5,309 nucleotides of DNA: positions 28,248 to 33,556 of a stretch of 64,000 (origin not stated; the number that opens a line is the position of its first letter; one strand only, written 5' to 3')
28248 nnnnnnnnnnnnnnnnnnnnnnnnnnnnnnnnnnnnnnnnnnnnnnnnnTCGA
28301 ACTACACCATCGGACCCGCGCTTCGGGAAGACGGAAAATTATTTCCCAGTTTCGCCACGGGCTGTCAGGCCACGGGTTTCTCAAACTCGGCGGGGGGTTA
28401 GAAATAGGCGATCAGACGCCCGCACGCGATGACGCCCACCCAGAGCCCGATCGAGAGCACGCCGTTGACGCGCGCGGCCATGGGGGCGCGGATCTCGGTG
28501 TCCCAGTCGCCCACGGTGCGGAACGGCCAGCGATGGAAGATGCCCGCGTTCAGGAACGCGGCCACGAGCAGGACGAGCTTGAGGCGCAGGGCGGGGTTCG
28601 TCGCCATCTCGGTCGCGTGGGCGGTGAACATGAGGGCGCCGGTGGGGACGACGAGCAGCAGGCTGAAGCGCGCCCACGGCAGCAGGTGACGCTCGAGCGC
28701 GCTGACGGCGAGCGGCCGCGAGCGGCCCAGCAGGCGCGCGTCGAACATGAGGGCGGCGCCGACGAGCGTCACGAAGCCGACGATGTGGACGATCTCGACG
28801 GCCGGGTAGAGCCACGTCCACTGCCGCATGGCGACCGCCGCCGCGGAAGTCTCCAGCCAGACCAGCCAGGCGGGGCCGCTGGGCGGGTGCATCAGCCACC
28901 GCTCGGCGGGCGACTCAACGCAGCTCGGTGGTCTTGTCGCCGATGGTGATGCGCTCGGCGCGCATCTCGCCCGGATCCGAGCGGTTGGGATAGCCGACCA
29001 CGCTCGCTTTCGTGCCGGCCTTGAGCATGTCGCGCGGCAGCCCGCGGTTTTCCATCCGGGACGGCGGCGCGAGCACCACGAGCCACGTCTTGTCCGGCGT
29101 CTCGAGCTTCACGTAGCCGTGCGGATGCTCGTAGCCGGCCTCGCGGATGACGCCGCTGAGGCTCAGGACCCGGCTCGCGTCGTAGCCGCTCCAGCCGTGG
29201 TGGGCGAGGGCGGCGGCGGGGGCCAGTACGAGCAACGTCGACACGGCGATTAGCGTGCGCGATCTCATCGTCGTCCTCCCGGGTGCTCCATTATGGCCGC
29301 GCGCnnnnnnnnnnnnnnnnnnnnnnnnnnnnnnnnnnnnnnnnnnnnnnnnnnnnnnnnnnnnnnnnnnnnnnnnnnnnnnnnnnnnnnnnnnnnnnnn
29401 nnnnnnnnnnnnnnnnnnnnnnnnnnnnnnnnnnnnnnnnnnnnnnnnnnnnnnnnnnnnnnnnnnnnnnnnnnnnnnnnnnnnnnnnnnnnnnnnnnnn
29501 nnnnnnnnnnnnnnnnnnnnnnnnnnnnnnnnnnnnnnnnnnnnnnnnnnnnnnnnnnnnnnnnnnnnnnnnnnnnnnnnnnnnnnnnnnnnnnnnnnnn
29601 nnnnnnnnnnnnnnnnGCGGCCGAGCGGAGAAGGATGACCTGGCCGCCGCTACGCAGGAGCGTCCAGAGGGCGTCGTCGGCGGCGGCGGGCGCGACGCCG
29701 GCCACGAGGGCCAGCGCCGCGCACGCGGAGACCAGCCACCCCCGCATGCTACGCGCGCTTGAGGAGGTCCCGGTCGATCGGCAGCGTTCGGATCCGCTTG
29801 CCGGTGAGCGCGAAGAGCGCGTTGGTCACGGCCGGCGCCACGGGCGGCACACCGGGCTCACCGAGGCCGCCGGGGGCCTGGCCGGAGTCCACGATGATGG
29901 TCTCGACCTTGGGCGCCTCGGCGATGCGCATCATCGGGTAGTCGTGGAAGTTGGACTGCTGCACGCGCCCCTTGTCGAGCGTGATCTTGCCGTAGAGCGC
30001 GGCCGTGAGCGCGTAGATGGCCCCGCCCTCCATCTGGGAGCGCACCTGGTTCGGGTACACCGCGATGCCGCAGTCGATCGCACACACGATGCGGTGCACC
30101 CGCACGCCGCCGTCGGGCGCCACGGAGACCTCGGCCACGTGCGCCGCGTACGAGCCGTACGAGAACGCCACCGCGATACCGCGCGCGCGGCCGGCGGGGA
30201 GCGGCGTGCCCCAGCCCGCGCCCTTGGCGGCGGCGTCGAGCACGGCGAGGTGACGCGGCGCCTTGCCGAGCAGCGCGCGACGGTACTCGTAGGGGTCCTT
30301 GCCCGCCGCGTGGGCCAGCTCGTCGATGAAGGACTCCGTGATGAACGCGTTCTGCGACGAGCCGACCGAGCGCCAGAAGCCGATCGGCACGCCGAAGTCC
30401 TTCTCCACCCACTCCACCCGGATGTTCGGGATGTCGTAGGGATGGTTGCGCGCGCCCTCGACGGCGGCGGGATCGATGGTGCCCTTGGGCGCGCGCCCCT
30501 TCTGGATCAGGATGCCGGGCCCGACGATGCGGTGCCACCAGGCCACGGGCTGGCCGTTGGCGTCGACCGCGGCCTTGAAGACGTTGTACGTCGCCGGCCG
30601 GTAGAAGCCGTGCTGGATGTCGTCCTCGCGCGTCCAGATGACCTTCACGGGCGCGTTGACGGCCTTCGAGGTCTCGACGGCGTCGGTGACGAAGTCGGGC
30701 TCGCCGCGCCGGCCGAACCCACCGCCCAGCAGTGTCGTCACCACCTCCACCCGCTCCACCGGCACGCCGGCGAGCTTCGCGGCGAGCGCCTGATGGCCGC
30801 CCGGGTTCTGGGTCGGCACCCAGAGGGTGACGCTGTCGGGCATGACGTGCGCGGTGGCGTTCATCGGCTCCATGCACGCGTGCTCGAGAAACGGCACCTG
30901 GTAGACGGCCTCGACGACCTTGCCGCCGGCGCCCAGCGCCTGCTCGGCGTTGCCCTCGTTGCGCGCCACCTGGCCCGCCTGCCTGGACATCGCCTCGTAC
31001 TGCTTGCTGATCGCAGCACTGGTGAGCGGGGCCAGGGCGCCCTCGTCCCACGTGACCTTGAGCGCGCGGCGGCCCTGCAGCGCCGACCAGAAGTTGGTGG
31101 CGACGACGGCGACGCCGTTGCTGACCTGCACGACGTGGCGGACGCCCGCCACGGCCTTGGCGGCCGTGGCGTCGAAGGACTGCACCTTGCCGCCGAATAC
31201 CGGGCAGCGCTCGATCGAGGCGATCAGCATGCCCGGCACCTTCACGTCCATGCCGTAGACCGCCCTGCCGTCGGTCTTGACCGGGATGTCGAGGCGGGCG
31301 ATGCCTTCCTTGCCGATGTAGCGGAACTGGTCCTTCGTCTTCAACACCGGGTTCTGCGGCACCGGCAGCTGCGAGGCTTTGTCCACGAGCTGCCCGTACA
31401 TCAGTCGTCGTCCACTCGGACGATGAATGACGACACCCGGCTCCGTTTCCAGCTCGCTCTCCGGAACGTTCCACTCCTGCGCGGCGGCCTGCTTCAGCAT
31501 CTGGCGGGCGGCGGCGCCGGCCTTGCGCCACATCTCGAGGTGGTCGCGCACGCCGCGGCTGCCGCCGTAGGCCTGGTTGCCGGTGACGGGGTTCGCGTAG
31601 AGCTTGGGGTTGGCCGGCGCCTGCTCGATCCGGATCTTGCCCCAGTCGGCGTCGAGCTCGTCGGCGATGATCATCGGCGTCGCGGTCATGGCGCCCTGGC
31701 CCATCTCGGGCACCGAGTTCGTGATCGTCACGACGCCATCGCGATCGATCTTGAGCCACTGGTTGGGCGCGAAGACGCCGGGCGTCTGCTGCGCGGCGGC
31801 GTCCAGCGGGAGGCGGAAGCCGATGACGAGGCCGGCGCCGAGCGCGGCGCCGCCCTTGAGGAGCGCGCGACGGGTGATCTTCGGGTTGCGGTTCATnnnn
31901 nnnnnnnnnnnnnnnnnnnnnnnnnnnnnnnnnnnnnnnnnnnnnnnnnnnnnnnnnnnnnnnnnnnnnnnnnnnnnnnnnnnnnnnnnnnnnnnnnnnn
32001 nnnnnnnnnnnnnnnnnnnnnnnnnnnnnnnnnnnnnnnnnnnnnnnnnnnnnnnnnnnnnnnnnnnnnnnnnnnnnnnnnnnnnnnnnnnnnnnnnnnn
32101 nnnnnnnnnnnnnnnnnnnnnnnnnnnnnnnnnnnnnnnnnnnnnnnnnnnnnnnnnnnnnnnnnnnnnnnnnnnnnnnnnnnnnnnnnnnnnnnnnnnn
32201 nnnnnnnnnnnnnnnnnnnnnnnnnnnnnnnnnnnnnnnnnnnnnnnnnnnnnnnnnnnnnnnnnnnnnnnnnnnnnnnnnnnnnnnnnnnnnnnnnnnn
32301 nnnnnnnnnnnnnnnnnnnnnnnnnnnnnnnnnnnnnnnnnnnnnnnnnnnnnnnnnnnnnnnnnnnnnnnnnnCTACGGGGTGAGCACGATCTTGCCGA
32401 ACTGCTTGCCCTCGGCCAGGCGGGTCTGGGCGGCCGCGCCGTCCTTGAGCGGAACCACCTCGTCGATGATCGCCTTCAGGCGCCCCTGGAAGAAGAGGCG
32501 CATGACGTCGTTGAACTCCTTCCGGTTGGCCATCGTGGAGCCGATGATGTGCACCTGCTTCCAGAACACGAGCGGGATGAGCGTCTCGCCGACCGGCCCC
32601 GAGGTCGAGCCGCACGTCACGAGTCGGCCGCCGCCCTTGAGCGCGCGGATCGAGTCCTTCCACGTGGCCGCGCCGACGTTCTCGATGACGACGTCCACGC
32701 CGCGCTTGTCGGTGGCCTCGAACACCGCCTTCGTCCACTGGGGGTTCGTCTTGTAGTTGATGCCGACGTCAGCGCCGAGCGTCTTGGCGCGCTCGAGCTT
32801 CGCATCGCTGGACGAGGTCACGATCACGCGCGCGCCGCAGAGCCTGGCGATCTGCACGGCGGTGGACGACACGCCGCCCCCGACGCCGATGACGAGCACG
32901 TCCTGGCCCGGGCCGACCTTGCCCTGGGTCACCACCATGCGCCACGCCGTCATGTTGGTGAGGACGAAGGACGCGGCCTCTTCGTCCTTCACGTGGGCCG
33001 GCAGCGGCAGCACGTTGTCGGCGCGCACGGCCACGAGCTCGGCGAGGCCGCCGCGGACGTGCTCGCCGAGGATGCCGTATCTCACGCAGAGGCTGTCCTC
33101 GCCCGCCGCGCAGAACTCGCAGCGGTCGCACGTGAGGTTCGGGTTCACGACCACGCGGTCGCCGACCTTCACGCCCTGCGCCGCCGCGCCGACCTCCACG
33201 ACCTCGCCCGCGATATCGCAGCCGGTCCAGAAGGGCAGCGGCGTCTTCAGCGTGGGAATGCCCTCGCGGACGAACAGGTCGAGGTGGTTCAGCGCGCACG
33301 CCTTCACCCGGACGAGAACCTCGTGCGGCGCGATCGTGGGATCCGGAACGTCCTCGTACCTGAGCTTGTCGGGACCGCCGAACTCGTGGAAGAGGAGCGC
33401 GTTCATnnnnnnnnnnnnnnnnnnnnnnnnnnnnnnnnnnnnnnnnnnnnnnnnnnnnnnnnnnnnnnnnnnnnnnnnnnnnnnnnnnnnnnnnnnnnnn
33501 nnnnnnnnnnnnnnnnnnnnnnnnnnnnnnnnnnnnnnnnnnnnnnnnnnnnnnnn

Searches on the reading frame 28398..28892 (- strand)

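Call 64: search_protein_families(library=pfam, proteins=[window:28398-28892:-], max_evalue=0.0001)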
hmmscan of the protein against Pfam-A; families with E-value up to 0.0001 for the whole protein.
window:28398-28892:- (164 aa): 1 family
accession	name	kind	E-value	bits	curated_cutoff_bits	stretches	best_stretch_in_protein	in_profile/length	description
PF20349.3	DUF6644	-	3.8e-08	34.1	27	1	11-163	3-154/155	Family of unknown function (DUF6644)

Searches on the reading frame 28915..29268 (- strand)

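Call 64: search_protein_families(library=pfam, proteins=[window:28915-29268:-], max_evalue=0.0001)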
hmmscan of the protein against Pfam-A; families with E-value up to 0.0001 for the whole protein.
window:28915-29268:- (117 aa): 1 family
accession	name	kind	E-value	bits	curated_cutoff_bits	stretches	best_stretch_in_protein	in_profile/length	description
PF19649.4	DUF6152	-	2.7e-13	50.3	27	1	15-97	4-91/98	Family of unknown function (DUF6152)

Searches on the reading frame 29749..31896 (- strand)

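Call 64: search_protein_families(library=pfam, proteins=[window:29749-31896:-], max_evalue=0.0001)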
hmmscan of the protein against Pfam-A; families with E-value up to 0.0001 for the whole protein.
window:29749-31896:- (715 aa): 2 families
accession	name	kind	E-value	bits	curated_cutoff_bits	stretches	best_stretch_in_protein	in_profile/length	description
PF02738.23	MoCoBD_1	-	8.4e-34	117.2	27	1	312-540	11-241/244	Molybdopterin cofactor-binding domain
PF20256.3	MoCoBD_2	-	1.9e-31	110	27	2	574-662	193-283/283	Molybdopterin cofactor-binding domain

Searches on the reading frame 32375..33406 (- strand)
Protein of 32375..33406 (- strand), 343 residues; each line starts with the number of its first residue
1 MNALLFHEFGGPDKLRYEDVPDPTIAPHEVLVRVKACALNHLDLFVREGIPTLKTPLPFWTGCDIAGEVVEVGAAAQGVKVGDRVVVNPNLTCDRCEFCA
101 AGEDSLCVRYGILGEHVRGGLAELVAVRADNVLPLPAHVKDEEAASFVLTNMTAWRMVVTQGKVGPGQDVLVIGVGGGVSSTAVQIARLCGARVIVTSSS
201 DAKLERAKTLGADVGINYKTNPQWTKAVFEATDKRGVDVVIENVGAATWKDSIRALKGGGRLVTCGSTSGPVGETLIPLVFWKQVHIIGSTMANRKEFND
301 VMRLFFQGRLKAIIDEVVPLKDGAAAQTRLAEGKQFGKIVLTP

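Call 64: search_protein_families(library=pfam, proteins=[window:32375-33406:-], max_evalue=0.0001)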
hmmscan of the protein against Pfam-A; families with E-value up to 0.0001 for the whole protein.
window:32375-33406:- (343 aa): 3 families
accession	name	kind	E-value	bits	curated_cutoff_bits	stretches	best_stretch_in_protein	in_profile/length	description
PF00107.32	ADH_zinc_N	-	2.1e-32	112.2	31.8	1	178-305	1-127/129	Zinc-binding dehydrogenase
PF08240.17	ADH_N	-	2e-28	99.1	23.5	1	27-136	2-103/104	Alcohol dehydrogenase GroES-like domain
PF13602.12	ADH_zinc_N_2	-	4.2e-21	76.7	27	1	210-341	1-134/134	Zinc-binding dehydrogenase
